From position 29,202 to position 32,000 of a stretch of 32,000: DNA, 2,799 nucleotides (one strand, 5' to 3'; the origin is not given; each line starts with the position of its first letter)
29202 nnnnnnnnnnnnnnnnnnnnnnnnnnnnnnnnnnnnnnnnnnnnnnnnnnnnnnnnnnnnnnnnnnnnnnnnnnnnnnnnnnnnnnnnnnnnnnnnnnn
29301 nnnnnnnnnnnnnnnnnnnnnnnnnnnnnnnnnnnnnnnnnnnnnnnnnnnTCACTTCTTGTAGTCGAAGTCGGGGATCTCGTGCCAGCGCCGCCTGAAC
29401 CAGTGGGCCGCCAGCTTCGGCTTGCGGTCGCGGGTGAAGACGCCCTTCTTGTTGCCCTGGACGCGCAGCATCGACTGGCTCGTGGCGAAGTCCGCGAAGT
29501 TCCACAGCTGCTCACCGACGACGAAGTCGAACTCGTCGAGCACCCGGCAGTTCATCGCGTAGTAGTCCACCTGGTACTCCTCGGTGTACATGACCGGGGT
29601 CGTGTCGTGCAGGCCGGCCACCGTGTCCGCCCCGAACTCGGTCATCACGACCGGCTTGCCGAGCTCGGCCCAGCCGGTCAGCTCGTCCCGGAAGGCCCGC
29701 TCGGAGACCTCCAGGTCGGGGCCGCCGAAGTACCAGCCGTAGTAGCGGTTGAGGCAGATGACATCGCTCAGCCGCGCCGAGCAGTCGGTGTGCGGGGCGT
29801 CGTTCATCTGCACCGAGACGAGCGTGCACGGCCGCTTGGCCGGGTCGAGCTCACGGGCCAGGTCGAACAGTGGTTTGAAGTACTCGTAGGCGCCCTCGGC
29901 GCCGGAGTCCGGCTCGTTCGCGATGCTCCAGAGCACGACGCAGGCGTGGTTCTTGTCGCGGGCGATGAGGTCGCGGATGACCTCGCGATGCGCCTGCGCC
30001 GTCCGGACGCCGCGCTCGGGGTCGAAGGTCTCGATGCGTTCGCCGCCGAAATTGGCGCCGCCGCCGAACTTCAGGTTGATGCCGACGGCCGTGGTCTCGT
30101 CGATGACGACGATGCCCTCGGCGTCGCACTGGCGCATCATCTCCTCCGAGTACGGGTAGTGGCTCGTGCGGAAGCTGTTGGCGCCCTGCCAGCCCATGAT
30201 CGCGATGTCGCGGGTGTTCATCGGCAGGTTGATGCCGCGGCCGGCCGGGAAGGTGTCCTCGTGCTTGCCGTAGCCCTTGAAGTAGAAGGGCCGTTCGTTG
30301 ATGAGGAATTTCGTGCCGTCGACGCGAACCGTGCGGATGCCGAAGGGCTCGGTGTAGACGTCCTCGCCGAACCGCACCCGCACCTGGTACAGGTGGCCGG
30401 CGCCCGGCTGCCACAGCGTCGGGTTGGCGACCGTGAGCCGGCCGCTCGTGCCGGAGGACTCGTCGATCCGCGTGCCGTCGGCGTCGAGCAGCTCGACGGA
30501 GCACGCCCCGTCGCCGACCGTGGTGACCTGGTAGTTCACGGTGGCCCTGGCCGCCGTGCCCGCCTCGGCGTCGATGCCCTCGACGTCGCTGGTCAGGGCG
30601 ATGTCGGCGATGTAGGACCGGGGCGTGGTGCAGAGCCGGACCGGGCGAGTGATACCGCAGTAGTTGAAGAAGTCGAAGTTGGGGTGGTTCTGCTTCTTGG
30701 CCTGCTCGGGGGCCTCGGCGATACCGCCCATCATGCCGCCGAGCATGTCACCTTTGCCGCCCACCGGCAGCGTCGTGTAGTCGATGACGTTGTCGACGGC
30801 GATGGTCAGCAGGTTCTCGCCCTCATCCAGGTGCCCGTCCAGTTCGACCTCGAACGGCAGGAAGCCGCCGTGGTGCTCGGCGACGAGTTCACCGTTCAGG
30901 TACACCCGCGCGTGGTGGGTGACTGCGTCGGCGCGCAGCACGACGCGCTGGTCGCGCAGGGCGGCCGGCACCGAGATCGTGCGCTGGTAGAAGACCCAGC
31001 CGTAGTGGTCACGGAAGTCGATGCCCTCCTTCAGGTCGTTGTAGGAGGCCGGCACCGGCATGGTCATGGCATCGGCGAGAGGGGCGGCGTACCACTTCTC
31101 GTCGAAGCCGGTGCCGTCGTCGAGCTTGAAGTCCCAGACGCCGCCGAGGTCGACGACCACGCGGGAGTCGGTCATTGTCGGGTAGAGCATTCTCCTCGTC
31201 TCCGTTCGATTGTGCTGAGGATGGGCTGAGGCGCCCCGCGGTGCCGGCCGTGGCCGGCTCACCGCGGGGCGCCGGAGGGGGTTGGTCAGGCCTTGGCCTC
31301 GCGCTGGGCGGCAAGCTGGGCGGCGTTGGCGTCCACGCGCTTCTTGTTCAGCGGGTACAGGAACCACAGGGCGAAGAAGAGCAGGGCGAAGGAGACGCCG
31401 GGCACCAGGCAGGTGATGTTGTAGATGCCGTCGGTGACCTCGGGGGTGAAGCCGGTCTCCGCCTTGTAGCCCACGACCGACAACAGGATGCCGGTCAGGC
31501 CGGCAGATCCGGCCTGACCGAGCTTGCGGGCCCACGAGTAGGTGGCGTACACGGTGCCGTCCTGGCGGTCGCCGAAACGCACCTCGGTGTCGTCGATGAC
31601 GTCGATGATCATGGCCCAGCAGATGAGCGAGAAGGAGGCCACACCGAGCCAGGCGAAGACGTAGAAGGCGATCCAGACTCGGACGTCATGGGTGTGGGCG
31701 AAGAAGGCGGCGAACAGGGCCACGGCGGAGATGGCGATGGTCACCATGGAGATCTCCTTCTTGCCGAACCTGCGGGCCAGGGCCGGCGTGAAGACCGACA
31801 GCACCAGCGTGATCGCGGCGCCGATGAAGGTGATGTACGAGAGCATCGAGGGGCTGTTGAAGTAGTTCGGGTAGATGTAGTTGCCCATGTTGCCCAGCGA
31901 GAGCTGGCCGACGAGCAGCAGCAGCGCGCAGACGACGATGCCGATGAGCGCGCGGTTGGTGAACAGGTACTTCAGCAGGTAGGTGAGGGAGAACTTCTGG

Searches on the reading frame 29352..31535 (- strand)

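Call 79: search_protein_families(library=pfam, proteins=[window:29352-31535:-], max_evalue=0.001)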
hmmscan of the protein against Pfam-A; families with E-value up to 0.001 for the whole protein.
window:29352-31535:- (727 aa): 4 families
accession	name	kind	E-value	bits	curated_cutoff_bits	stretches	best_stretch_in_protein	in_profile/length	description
PF02836.23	Glyco_hydro_2_C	-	4.1e-72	243.3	21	1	403-720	1-300/302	Glycosyl hydrolases family 2, TIM barrel domain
PF02837.24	Glyco_hydro_2_N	-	8.8e-21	75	28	1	129-305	3-169/169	Glycosyl hydrolases family 2, sugar binding domain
PF22666.2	Glyco_hydro_2_N2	-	2.5e-10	41.1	27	1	174-253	44-123/167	Glycosyl hydrolase 2 galactose-binding domain-like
PF00703.27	Glyco_hydro_2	-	1.5e-07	32.6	23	1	308-401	2-109/109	Glycosyl hydrolases family 2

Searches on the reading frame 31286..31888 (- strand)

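Call 79: search_protein_families(library=pfam, proteins=[window:31286-31888:-], max_evalue=0.001)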
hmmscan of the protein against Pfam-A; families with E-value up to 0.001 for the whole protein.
window:31286-31888:- (200 aa): 2 families
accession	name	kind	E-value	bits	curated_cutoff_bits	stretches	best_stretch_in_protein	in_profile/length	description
PF13347.12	MFS_2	-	9.4e-31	107.2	27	1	4-182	249-427/427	MFS/sugar transport protein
PF07690.21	MFS_1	-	1.3e-09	37.9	33.4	1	8-186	25-180/347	Major Facilitator Superfamily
